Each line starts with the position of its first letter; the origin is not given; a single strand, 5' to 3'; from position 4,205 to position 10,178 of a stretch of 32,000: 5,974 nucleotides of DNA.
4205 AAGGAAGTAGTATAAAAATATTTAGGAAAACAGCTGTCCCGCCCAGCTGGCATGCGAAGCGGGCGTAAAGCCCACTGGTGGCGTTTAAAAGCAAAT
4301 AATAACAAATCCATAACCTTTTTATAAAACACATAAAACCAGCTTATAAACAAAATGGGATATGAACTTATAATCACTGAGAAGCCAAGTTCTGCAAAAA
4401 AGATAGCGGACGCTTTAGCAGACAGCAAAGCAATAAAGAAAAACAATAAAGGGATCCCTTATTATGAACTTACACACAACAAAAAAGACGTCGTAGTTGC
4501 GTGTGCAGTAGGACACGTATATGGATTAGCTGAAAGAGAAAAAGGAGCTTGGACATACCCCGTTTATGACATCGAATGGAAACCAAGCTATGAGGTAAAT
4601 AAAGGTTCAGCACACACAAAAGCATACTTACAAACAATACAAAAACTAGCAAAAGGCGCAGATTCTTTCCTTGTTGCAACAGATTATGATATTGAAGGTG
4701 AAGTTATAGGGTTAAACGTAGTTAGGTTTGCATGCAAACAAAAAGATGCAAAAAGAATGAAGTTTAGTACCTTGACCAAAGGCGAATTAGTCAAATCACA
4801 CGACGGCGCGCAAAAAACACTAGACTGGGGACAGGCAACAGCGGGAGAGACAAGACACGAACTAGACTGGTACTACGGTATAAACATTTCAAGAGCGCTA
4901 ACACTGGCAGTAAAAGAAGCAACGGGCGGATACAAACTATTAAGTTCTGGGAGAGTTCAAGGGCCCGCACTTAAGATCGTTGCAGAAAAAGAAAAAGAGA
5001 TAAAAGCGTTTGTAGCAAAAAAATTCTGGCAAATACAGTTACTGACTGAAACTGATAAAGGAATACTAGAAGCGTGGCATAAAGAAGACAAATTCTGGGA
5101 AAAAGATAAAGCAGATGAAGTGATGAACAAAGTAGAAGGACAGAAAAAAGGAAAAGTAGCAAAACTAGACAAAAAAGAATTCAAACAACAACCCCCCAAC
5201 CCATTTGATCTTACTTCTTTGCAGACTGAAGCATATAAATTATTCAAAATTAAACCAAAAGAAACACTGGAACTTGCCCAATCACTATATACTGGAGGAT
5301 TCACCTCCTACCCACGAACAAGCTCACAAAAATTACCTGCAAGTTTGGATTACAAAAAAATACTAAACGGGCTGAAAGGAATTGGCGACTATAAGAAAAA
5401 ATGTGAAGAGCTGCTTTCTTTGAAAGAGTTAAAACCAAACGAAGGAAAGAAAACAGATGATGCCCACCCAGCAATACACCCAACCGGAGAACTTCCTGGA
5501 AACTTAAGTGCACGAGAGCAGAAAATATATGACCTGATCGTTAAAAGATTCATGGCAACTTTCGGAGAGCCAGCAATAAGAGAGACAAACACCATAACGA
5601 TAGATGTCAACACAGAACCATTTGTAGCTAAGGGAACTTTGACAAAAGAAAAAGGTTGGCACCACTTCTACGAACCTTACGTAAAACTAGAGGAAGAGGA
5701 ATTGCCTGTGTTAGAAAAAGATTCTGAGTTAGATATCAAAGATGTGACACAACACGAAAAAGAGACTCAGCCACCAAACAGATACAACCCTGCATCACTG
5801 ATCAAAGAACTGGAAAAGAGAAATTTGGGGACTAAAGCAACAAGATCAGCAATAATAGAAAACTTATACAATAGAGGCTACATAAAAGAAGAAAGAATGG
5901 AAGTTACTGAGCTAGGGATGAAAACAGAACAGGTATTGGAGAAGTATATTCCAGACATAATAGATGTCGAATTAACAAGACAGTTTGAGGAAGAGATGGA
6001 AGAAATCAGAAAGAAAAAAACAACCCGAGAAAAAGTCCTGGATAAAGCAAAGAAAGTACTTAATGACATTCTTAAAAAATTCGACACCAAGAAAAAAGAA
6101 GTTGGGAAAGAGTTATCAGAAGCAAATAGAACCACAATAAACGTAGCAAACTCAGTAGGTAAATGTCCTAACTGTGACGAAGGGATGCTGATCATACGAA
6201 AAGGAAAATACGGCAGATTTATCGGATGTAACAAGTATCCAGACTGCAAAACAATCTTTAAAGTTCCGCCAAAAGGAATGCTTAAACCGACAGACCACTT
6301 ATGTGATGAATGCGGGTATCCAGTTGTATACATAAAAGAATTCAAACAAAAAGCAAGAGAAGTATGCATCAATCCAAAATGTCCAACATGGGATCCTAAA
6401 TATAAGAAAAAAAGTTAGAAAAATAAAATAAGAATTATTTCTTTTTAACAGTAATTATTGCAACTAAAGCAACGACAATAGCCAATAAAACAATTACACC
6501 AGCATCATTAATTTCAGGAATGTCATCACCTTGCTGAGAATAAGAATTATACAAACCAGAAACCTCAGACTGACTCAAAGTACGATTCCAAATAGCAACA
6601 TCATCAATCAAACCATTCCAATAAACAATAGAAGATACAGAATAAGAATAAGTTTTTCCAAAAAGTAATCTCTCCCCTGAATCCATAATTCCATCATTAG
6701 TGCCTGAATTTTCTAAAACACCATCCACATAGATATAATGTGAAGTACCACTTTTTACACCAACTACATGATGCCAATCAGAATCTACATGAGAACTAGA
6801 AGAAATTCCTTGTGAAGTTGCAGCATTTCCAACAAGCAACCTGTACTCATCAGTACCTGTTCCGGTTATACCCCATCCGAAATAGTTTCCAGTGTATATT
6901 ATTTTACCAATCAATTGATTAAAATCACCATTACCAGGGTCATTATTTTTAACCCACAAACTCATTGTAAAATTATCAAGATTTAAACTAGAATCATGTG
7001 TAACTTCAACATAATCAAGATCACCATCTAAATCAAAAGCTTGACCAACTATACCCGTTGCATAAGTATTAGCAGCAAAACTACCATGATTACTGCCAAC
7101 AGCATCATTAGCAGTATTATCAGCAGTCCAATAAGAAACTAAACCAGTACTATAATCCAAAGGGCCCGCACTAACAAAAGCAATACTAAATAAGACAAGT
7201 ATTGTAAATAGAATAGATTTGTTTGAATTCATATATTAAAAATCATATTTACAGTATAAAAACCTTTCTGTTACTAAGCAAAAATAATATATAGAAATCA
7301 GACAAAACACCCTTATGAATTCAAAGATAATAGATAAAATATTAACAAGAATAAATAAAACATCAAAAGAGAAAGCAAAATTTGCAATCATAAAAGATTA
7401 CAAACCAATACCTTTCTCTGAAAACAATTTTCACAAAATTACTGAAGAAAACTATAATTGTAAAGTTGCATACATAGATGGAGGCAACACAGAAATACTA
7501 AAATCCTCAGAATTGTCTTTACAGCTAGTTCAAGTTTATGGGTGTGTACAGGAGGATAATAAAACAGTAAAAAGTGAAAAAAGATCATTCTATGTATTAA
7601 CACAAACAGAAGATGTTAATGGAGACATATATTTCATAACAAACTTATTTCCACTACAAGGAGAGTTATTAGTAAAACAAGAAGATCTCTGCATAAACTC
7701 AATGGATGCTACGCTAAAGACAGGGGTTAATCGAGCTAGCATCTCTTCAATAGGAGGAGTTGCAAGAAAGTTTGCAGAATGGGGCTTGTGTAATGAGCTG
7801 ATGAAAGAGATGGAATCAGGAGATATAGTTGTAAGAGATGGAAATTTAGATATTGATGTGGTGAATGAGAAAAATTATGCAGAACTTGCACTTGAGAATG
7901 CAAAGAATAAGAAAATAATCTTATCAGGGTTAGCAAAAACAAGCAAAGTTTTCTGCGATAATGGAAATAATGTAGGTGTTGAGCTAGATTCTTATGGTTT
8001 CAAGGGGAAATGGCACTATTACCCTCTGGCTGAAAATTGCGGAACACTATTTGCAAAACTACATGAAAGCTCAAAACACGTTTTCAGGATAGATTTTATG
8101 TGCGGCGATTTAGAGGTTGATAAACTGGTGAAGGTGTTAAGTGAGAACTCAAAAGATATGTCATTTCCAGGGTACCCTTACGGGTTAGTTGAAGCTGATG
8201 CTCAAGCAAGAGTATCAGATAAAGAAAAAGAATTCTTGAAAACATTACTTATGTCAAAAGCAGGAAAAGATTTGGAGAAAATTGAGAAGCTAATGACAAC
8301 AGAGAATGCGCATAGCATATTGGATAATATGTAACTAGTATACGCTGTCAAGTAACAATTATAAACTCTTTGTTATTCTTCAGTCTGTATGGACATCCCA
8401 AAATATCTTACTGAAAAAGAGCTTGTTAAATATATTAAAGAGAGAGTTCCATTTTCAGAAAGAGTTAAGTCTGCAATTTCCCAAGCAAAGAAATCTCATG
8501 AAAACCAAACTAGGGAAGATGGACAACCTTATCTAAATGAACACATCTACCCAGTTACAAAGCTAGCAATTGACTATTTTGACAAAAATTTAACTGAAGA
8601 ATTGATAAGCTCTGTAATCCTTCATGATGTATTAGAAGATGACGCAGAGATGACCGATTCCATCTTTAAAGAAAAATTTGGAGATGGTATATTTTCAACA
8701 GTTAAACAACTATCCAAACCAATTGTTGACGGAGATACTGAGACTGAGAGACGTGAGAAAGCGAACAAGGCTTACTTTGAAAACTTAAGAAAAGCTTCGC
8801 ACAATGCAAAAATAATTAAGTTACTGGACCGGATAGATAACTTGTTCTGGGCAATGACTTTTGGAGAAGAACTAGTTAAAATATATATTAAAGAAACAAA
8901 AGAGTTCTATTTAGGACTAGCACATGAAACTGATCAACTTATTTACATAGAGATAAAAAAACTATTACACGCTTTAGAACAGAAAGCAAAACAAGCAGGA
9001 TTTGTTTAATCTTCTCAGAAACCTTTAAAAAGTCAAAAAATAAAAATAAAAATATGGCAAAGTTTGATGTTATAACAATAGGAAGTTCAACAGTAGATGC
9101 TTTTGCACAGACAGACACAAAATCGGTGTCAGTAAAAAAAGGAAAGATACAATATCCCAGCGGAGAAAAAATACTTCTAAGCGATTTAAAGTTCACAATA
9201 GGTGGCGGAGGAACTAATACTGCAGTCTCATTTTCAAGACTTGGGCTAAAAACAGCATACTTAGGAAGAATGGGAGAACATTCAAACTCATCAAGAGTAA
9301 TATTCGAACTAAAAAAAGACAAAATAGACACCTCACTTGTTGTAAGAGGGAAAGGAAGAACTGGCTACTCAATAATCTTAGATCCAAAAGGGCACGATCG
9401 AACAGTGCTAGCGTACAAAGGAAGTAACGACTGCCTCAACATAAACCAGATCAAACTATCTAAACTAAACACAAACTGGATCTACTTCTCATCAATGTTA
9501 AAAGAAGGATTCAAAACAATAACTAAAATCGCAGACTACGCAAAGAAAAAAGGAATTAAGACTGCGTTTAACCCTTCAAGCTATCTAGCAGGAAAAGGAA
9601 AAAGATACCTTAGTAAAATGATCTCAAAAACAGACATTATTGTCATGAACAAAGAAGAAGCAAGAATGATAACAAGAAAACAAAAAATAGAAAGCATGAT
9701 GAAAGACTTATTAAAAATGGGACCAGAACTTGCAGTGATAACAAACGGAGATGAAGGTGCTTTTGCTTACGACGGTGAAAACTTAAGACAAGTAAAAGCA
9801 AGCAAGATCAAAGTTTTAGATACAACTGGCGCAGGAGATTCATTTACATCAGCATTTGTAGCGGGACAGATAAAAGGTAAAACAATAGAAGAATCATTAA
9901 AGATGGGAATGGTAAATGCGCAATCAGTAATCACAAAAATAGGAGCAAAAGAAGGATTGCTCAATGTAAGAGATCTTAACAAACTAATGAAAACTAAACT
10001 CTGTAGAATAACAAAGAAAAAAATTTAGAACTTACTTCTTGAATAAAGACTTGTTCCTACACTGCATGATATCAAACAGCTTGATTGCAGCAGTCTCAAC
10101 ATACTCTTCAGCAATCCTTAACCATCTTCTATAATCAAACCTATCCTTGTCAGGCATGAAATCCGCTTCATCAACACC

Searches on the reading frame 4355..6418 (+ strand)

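Call 22: search_protein_families(library=pfam, proteins=[window:4355-6418:+], max_evalue=0.001)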
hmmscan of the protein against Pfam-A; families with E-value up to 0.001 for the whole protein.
window:4355-6418:+ (687 aa): 3 families
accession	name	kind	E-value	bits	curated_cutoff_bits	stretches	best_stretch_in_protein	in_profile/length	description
PF01131.25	Topoisom_bac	-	6.9e-120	401.2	35.1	1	158-562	4-410/411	DNA topoisomerase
PF01396.24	Zn_ribbon_Top1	-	4e-12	46.2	32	1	601-639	1-38/39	Topoisomerase DNA binding C4 zinc finger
PF01751.28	Toprim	-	8e-12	45.6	23.1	1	4-139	1-95/96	Toprim domain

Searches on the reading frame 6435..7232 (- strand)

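Call 22: search_protein_families(library=pfam, proteins=[window:6435-7232:-], max_evalue=0.001)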
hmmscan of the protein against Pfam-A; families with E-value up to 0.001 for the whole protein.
window:6435-7232:- (265 aa): 2 families
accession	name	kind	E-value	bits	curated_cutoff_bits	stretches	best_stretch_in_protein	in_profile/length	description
PF13385.13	Laminin_G_3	-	1.2e-23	84.3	27.6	1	70-225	2-151/151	Concanavalin A-like lectin/glucanases superfamily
PF07953.20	Toxin_R_bind_N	-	8.3e-05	22.8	23.8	1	39-182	2-156/191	Clostridium neurotoxin, N-terminal receptor binding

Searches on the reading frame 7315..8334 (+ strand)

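Call 22: search_protein_families(library=pfam, proteins=[window:7315-8334:+], max_evalue=0.001)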
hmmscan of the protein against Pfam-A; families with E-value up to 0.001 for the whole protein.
window:7315-8334:+ (339 aa): 1 family
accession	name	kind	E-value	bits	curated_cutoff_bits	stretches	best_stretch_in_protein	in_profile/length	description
PF09376.16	NurA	-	0.00044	20.2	21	0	246-300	201-254/254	NurA domain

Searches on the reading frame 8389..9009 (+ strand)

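Call 22: search_protein_families(library=pfam, proteins=[window:8389-9009:+], max_evalue=0.001)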
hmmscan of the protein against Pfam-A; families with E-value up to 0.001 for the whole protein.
window:8389-9009:+ (206 aa): 1 family
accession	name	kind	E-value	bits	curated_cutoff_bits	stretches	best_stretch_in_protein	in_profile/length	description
PF13328.12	HD_4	-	9.9e-12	45.3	27.2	1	29-180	1-152/156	HD domain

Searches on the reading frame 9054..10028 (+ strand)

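Call 80: search_protein_families(library=pfam, proteins=[window:9054-10028:+], max_evalue=0.0001)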
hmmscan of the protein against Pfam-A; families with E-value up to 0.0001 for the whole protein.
window:9054-10028:+ (324 aa): 2 families
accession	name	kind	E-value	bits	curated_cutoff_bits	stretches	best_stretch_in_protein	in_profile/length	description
PF00294.29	PfkB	-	4.9e-45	154.6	25.8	1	36-300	22-297/302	pfkB family carbohydrate kinase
PF08543.17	Phos_pyr_kin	-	4.9e-10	39.6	27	1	185-290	112-229/246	Phosphomethylpyrimidine kinase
